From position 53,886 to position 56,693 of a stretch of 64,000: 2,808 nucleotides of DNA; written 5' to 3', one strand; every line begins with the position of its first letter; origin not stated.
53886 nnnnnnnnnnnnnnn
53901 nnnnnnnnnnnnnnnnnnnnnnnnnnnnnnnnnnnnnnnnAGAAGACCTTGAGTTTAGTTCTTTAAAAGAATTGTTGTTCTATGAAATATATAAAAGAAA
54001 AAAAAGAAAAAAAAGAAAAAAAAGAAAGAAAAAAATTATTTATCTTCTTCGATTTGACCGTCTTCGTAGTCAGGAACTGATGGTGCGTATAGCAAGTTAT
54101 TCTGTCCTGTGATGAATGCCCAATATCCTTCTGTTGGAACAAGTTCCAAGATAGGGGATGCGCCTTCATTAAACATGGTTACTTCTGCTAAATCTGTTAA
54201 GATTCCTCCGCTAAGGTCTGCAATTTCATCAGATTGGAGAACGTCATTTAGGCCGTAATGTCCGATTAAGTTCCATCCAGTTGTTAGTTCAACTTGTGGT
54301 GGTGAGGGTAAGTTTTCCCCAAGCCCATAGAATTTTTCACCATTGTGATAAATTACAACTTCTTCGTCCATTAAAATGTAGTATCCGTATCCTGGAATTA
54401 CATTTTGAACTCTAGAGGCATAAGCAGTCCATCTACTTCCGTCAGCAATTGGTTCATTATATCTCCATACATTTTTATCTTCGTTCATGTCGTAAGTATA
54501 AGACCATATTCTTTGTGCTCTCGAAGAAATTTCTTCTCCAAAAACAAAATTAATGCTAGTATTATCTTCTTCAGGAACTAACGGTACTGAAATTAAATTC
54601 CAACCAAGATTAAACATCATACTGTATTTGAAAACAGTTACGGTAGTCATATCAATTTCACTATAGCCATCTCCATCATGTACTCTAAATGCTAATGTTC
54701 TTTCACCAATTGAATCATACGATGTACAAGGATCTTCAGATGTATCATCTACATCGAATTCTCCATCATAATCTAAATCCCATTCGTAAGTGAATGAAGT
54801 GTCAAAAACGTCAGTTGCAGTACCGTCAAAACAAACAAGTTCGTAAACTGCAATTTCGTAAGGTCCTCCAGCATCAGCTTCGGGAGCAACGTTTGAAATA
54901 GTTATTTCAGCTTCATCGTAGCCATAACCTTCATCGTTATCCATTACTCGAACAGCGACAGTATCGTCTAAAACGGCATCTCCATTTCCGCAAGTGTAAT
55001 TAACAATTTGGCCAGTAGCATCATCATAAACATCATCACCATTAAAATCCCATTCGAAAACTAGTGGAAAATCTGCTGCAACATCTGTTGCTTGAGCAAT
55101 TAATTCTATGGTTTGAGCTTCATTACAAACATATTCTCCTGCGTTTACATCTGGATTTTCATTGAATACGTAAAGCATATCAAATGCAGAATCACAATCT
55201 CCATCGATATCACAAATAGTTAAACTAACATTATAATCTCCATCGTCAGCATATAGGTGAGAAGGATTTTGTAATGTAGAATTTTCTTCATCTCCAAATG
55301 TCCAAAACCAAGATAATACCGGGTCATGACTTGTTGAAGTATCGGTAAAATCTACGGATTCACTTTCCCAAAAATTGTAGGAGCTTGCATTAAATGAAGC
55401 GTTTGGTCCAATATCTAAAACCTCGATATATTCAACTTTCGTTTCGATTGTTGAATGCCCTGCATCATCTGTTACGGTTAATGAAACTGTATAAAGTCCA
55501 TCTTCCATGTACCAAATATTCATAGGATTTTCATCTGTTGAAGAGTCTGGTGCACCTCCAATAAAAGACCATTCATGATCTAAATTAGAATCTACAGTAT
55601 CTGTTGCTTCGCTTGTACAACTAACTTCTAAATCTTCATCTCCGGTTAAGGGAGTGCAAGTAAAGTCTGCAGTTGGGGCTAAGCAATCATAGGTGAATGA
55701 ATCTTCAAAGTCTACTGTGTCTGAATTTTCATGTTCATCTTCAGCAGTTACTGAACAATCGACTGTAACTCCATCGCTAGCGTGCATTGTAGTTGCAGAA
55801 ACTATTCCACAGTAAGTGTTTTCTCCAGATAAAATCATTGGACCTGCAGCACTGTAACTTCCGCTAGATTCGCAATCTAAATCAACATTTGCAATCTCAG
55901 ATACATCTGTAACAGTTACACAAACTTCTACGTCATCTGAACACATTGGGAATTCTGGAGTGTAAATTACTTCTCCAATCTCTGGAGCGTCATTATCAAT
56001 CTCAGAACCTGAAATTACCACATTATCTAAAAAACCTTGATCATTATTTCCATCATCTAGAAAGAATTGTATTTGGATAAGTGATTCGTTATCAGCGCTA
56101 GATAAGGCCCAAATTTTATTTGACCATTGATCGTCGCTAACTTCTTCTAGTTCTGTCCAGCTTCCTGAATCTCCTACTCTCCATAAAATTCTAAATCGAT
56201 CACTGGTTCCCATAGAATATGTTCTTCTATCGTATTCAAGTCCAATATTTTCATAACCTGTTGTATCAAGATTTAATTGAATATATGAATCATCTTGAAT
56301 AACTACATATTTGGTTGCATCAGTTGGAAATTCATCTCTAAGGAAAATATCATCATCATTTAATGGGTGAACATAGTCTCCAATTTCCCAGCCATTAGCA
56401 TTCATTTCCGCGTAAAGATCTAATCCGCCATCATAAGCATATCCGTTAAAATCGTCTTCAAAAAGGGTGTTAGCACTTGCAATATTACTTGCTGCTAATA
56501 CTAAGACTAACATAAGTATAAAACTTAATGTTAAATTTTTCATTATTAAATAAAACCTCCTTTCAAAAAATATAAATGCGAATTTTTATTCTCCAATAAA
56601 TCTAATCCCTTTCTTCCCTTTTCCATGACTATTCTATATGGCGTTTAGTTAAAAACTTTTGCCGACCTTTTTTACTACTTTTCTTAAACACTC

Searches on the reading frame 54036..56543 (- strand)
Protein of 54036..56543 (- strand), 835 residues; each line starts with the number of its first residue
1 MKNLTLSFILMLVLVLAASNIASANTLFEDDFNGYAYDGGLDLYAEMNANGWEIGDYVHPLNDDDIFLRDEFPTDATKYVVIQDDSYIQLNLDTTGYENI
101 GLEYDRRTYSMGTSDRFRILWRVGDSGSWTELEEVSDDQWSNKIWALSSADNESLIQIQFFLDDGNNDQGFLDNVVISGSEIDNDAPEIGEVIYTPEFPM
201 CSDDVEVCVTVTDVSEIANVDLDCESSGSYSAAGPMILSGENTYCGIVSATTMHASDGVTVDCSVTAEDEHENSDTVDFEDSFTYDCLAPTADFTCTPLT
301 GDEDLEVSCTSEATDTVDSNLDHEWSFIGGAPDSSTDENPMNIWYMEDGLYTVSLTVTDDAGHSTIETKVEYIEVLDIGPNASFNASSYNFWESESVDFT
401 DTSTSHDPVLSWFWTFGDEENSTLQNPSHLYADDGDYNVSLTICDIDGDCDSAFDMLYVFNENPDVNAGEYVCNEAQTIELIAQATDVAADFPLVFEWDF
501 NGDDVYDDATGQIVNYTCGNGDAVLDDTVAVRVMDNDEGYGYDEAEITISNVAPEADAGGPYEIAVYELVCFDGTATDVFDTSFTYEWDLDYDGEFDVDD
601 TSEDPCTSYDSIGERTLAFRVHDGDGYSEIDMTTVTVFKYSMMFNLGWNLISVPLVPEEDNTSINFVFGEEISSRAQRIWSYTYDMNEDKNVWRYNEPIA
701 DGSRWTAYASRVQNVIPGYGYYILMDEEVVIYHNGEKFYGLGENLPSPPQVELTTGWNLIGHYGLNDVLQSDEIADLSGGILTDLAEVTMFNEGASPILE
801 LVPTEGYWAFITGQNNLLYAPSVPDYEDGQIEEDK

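Call 14: search_protein_families(library=pfam, proteins=[window:54036-56543:-], max_evalue=0.001)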
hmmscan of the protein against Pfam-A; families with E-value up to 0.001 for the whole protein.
window:54036-56543:- (835 aa): 3 families
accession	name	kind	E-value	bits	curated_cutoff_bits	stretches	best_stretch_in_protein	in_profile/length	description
PF18911.6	PKD_4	-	2.8e-26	91.8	27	3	392-452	15-77/85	PKD domain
PF00801.26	PKD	-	5e-12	46.1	23.5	2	391-448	11-70/80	PKD domain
PF22352.2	K319L-like_PKD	-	2.2e-05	24.8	27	0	313-365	21-76/84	K319L-like, PKD domain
